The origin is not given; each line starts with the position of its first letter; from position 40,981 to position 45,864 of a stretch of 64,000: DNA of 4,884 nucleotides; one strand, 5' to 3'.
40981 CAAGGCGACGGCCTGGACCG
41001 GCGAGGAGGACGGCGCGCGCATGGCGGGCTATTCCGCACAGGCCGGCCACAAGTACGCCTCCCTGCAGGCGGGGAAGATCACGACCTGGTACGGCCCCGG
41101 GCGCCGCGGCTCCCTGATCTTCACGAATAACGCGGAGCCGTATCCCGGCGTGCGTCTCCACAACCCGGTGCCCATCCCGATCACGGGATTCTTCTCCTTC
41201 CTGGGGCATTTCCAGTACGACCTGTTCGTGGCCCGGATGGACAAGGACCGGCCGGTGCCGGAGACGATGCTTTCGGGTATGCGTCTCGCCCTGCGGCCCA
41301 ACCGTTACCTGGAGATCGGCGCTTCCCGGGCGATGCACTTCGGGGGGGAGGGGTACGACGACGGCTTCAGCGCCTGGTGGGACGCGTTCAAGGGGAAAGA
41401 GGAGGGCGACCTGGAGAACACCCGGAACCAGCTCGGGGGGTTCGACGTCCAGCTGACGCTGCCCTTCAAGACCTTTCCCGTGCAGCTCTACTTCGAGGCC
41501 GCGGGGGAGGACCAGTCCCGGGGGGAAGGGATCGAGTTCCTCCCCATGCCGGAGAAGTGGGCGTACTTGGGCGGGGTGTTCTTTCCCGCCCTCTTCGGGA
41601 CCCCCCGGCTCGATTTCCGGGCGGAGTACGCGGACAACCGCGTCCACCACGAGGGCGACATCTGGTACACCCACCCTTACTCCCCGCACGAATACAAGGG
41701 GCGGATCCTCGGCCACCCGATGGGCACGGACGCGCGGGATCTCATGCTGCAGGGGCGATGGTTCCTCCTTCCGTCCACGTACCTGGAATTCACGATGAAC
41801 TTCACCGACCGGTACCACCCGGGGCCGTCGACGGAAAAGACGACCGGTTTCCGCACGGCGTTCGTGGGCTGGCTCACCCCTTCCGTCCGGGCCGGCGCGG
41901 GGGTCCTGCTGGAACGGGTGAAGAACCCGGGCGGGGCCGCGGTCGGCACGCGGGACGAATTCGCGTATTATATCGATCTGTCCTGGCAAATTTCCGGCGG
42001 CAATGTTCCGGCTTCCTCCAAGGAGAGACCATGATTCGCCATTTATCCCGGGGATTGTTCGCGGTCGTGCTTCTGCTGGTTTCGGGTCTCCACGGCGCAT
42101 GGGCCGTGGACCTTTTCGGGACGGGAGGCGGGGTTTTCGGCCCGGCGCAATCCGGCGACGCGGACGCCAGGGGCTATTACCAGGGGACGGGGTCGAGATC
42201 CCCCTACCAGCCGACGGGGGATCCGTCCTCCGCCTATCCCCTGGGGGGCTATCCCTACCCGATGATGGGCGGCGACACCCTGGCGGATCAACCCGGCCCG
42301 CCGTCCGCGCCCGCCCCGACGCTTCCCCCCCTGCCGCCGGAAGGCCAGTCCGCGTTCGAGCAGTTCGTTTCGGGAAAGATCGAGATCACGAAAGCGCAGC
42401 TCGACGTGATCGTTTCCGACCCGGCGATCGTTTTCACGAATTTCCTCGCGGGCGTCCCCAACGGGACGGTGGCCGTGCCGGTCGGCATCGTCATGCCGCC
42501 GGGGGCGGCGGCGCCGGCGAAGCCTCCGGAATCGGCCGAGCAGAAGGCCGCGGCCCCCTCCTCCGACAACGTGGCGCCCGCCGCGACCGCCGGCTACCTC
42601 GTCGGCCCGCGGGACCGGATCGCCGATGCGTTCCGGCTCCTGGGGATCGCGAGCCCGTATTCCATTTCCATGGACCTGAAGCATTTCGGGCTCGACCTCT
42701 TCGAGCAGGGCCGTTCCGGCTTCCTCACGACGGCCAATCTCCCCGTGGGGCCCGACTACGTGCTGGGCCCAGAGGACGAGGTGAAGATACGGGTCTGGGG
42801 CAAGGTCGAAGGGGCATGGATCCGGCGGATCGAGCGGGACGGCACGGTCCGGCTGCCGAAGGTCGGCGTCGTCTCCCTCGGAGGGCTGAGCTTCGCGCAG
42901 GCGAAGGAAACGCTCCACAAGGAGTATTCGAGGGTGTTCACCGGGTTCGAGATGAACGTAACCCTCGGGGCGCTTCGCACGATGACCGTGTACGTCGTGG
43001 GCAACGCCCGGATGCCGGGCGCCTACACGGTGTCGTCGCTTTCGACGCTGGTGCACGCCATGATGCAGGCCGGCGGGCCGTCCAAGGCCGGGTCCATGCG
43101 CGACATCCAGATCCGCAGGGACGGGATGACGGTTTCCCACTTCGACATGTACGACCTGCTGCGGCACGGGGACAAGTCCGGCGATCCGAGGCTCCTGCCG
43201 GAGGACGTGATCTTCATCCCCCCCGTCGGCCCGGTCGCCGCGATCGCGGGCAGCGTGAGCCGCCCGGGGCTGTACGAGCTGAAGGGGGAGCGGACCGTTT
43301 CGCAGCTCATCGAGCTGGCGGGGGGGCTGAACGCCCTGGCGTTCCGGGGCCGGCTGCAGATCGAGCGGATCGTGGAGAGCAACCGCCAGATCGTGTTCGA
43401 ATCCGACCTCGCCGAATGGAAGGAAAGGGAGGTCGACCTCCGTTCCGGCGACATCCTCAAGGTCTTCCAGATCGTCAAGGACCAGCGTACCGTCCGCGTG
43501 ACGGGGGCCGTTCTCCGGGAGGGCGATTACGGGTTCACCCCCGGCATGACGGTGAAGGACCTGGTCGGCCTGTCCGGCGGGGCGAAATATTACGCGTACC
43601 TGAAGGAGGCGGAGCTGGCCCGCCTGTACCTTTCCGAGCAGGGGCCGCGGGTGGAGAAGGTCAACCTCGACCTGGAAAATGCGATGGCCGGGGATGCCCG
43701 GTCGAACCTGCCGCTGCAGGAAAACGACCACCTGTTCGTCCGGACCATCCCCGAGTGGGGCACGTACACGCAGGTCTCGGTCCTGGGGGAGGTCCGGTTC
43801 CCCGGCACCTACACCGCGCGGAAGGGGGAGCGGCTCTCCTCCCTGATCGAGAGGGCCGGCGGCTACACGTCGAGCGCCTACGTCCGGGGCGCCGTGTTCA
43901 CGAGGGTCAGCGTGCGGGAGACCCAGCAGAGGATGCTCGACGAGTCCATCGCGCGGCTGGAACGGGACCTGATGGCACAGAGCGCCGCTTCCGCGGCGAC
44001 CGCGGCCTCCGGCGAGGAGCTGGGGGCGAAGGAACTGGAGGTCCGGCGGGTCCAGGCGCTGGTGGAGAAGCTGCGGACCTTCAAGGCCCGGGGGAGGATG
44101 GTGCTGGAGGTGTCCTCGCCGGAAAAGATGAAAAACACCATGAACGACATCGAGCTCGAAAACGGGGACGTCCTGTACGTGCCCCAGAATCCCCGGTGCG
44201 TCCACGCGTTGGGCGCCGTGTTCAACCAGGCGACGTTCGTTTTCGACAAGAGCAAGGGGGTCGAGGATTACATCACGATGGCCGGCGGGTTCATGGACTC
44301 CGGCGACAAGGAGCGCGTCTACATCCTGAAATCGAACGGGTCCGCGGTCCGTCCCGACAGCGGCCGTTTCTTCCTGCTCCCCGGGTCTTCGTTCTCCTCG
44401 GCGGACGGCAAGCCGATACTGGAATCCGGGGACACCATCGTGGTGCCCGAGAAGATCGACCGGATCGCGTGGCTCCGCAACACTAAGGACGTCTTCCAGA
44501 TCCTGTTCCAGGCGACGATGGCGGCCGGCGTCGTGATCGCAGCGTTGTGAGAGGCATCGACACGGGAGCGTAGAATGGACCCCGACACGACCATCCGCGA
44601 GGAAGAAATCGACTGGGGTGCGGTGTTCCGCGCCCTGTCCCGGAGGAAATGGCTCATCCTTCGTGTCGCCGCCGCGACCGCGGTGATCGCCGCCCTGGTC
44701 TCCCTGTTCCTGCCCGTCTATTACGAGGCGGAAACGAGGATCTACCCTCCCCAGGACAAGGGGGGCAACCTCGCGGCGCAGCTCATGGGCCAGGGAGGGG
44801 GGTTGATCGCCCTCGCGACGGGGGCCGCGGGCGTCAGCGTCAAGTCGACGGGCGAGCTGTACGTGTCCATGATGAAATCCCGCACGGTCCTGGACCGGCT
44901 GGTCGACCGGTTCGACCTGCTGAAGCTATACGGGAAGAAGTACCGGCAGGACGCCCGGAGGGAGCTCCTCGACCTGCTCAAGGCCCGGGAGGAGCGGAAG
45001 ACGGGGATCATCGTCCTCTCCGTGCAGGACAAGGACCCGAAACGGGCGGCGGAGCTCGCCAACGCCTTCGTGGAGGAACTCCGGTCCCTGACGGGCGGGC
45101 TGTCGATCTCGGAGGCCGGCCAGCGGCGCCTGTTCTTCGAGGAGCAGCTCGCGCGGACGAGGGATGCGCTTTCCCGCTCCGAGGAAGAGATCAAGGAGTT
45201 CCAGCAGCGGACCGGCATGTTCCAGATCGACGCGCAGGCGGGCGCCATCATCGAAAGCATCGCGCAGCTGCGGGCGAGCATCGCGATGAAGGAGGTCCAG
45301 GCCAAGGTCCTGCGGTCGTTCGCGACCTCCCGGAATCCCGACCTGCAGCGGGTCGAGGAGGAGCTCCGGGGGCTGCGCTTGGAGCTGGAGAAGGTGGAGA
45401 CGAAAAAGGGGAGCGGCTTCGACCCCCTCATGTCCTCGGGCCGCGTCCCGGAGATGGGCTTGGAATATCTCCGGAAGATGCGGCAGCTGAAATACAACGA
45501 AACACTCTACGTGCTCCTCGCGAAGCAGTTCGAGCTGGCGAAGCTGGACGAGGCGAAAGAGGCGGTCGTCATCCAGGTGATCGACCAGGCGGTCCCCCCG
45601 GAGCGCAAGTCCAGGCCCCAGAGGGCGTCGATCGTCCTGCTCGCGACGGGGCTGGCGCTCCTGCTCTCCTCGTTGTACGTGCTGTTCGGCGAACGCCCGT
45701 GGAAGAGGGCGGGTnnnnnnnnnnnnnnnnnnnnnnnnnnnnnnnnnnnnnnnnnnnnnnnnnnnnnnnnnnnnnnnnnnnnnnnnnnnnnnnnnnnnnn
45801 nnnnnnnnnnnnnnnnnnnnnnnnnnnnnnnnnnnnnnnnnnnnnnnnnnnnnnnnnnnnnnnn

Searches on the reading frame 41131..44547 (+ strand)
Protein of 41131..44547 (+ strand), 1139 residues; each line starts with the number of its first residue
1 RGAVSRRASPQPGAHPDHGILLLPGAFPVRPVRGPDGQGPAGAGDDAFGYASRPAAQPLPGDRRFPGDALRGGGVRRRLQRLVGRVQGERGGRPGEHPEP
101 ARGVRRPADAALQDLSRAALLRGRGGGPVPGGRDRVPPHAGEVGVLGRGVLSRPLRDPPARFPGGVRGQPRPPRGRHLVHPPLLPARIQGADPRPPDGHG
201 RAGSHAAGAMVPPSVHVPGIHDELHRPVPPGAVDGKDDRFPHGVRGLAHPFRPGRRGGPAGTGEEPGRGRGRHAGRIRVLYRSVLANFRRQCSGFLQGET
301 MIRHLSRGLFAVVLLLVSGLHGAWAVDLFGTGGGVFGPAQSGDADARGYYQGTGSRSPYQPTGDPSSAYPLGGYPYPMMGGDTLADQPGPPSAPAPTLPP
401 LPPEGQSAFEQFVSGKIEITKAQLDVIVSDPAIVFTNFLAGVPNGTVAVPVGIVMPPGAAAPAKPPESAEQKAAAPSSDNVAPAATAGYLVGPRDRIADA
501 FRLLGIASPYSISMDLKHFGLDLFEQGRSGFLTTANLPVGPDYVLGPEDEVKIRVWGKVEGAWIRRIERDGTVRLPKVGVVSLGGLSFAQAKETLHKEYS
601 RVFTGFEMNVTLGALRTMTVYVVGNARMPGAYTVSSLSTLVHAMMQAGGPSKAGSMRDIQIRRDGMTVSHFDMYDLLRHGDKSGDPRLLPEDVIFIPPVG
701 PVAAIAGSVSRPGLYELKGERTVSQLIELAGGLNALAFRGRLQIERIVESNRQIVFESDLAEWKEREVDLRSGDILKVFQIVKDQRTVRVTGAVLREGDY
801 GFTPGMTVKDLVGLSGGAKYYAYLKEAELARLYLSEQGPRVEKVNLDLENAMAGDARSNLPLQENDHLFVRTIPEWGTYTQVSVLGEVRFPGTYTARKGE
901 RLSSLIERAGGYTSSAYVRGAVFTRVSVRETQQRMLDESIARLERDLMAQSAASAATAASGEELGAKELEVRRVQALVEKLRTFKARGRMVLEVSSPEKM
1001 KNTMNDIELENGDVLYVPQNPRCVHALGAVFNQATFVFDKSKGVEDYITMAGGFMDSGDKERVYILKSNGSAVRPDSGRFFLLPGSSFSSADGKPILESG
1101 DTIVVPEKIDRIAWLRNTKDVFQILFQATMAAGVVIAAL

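Call 17: search_protein_families(library=pfam, proteins=[window:41131-44547:+], max_evalue=0.001)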
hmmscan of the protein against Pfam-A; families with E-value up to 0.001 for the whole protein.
window:41131-44547:+ (1139 aa): 3 families
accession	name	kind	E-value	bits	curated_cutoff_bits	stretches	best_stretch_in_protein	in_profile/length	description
PF10531.15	SLBB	-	3.1e-39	133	27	4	703-753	2-51/55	SLBB domain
PF22461.2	SLBB_2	-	1.7e-23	82.9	27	1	620-696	3-79/79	SLBB domain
PF02563.21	Poly_export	-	3.7e-16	59.5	28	1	539-612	3-76/77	Polysaccharide biosynthesis/export protein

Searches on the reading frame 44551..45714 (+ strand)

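Call 17: search_protein_families(library=pfam, proteins=[window:44551-45714:+], max_evalue=0.001)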
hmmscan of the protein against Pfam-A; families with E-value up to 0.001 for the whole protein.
window:44551-45714:+ (388 aa): 2 families
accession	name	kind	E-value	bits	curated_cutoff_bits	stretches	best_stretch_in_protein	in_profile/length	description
PF02706.20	Wzz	-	2.6e-15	57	25.5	1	18-119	1-89/91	Chain length determinant protein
PF13807.11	GNVR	-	2.6e-10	40.5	27.7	1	305-379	5-79/82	G-rich domain on putative tyrosine kinase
